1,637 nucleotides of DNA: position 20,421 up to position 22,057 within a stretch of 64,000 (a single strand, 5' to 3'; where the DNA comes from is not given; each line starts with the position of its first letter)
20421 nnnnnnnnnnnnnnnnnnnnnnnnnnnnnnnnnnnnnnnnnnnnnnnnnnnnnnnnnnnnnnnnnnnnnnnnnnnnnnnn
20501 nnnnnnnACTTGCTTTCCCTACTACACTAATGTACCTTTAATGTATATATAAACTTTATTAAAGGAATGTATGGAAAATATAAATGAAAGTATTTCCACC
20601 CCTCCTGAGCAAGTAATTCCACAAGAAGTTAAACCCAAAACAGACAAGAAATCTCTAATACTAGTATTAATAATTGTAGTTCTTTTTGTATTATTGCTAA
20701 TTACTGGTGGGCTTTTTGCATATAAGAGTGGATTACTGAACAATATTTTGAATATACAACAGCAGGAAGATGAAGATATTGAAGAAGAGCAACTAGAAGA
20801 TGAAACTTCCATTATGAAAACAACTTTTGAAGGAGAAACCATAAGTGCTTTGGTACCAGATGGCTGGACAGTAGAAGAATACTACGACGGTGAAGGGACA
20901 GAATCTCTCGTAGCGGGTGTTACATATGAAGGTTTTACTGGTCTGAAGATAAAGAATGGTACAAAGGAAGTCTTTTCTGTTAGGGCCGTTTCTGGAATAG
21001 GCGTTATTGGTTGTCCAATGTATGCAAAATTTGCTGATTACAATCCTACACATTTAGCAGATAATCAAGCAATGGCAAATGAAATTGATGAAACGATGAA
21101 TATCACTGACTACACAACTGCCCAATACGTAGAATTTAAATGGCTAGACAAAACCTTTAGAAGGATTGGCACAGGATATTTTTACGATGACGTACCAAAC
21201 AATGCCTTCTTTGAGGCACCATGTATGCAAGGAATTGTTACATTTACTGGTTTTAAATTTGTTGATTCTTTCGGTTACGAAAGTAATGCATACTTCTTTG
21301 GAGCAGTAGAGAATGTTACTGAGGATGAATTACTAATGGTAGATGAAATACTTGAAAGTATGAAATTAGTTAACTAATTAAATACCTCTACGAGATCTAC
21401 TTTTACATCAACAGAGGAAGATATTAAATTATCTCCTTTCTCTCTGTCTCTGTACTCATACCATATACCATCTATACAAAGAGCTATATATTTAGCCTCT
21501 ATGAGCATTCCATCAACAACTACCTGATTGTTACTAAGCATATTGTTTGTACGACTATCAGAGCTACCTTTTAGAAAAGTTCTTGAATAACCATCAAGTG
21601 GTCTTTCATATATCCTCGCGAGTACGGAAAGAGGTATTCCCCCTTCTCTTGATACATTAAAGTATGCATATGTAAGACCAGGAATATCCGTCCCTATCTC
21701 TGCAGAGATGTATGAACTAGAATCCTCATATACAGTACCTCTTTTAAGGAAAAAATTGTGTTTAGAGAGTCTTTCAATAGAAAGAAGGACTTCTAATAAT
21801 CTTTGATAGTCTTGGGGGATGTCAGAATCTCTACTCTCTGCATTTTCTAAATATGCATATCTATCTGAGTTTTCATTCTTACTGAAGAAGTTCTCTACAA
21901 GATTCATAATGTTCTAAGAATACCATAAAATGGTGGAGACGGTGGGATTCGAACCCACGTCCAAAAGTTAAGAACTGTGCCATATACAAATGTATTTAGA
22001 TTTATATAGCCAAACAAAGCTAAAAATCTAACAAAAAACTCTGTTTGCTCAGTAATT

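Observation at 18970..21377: SipW-type signal peptidase paired with a TasA/camelysin-like cognate substrate, an intervening terminator, and downstream Cys-rich and acidic membrane proteins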

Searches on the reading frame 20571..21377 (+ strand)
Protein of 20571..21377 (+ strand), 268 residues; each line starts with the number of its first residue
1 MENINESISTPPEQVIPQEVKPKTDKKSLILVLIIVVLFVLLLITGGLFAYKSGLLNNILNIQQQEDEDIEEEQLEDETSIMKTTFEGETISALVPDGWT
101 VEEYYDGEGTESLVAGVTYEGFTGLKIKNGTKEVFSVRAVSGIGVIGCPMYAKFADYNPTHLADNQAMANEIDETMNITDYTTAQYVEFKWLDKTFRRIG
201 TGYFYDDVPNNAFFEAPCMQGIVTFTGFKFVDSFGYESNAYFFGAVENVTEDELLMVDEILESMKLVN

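Call 3: search_protein_families(library=ncbifam, proteins=[window:20571-21377:+], max_evalue=1)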
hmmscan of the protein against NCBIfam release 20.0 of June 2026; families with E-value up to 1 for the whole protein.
window:20571-21377:+ (268 aa): 2 families
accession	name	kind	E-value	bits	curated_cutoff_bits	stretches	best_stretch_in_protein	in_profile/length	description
NF006283.1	PRK08455.1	equivalog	0.0021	17.7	187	1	21-73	9-59/182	flagellar basal body-associated protein FliL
NF046073.1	UpsA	equivalog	0.32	11.1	130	1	34-61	10-37/136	pilin subunit UpsA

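Call 4: search_protein_families(library=pfam, proteins=[window:20571-21377:+], max_evalue=1)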
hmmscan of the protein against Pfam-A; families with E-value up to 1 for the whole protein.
window:20571-21377:+ (268 aa): 0 families

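Call 36: find_homologous_proteins(query=window:20571-21377:+)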
Query window:20571-21377:+ (268 aa): 14 proteins with E <= 0.001 among 877 candidates.
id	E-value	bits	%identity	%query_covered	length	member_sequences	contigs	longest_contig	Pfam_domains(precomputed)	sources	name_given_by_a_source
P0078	1.9e-159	547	90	100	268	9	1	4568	-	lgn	-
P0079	2.4e-140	484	79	100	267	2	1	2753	-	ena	-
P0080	7.7e-134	463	78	100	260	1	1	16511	-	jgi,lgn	-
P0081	3.0e-122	425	67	100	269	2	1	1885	-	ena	-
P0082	4.4e-92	326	60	81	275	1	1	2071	-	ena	-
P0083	6.3e-91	322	60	81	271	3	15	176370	-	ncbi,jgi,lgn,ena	ncbi:MAG: hypothetical protein WC981_00280 [Candidatus Dojkabacteria bacterium]|jgi:nitrogen fixatio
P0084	1.0e-89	319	60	81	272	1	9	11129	-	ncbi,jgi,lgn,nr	ncbi:MAG: hypothetical protein RBT33_03670 [Candidatus Dojkabacteria bacterium]|jgi:nitrogen fixatio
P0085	3.4e-87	310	59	81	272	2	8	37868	-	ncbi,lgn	-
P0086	1.3e-84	302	52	95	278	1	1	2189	-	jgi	-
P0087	1.4e-83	298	51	100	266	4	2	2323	-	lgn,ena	-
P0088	4.0e-83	297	52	97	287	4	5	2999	-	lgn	-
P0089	1.0e-75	273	47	98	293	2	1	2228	-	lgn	-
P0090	7.0e-70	254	58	68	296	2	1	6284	-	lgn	-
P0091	2.5e-69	252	59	68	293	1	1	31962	-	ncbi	-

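Call 43: predict_structure(alignment_id=A2)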
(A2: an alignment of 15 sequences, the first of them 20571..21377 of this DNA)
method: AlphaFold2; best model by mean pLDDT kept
length: 268 residues; sequences in the alignment: 15
mean_pLDDT: 71.6   pTM: 0.61
mean pLDDT of the five models: 71.6, 68.9, 67.6, 65.6, 55.7
residues with pLDDT >= 90: 48; 70-90: 116; 50-70: 51; < 50: 53
segments of 3 or more residues with pLDDT < 50: 1-22, 60-80, 144-147
pLDDT, mean of each block of 10 residues (from residue 1): 36 42 52 75 67 52 37 35 83 93 83 76 89 84 53 89 84 85 90 86 79 74 66 74 73 92 87
secondary structure, 60 per line:
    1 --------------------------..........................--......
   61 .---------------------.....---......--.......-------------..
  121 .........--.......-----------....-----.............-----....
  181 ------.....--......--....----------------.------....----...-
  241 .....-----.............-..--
elements in order: H27-52 H55-61 E83-87 E91-96 E99-105 E119-129 E132-138 E150-153 H159-171 E177-180 E187-191 E194-199 E202-205 E229-232 E237-239 E241-245 H251-263

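Call 48: fold_search(model_id=the predicted structure, library=pdb)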
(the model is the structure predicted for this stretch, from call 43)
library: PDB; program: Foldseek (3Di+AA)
matches with E <= 10: 332; with E <= 0.001: 0
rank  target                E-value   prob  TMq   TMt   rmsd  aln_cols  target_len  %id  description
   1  7pi0_P                2.8e-02  0.33  0.20  0.25  16.5       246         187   11  Unstacked compact Dunaliella PSII (released 2022-08-17)
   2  9gnw_P                1.3e-01  0.25  0.23  0.29  11.0       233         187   12  Universal PSII assembly intermediate (released 2025-09-17)
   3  1v2b_B                1.5e-01  0.18  0.19  0.29  13.3       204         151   13  Crystal Structure of PsbP Protein in the Oxygen-Evolving Complex of Photosystem II from Higher Plants (released 2004-05-18)
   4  1v2b_A                1.7e-01  0.18  0.20  0.30  12.7       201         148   15  Crystal Structure of PsbP Protein in the Oxygen-Evolving Complex of Photosystem II from Higher Plants (released 2004-05-18)
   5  5yvq_A                1.7e-01  0.06  0.10  0.08  25.2       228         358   11  Complex of Mu phage tail fiber and its chaperone (released 2019-05-22)
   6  5xnl_P                1.9e-01  0.16  0.21  0.27  14.1       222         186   12  Structure of stacked C2S2M2-type PSII-LHCII supercomplex from Pisum sativum (released 2017-09-20)
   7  4rti                  3.2e-01  0.12  0.19  0.26  12.4       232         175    8  The crystal structure of PsbP from Spinacia oleracea (released 2015-03-11)
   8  9i4t_P                3.6e-01  0.13  0.20  0.29  11.9       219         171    8  Photosystem II from Arabidopsis thaliana (released 2026-03-25)
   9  6kac_P                3.9e-01  0.12  0.20  0.25  16.1       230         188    8  Cryo-EM structure of the C2S2-type PSII-LHCII supercomplex from Chlamydomonas reihardtii (released 2019-10-23)
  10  8z9d_P                5.2e-01  0.14  0.22  0.29  14.9       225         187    9  cryo-EM structure of PSII-LHCII megacomplex from spinach (released 2024-11-13)
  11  4rth_B                5.2e-01  0.11  0.19  0.28  12.3       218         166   10  The crystal structure of PsbP from Zea mays (released 2015-03-11)
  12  4g7n_B                6.1e-01  0.02  0.09  0.11  22.2       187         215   12  The Structure of the Plk4 Cryptic Polo Box Reveals Two Tandem Polo Boxes Required for Centriole Duplication (released 2012-10-10)
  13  4rth_A                6.9e-01  0.12  0.22  0.31  14.0       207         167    7  The crystal structure of PsbP from Zea mays (released 2015-03-11)
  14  2lnj_MODEL_1_A        9.8e-01  0.11  0.24  0.33  11.7       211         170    9  Solution Structure of Cyanobacterial PsbP (CyanoP) from Synechocystis sp. PCC 6803 (released 2012-06-06)
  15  4ius                  9.8e-01  0.08  0.11  0.12  14.5        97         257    9  GCN5-related N-acetyltransferase from Kribbella flavida. (released 2013-01-30)
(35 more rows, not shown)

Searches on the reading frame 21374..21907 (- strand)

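Call 3: search_protein_families(library=ncbifam, proteins=[window:21374-21907:-], max_evalue=1)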
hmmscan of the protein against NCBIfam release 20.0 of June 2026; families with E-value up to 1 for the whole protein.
window:21374-21907:- (177 aa): 0 families

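Call 4: search_protein_families(library=pfam, proteins=[window:21374-21907:-], max_evalue=1)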
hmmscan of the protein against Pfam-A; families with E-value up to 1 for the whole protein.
window:21374-21907:- (177 aa): 1 family
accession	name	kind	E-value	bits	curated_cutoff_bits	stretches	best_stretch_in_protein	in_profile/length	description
PF19141.5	DUF5824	-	0.19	12.3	25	1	59-107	37-85/127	Family of unknown function (DUF5824)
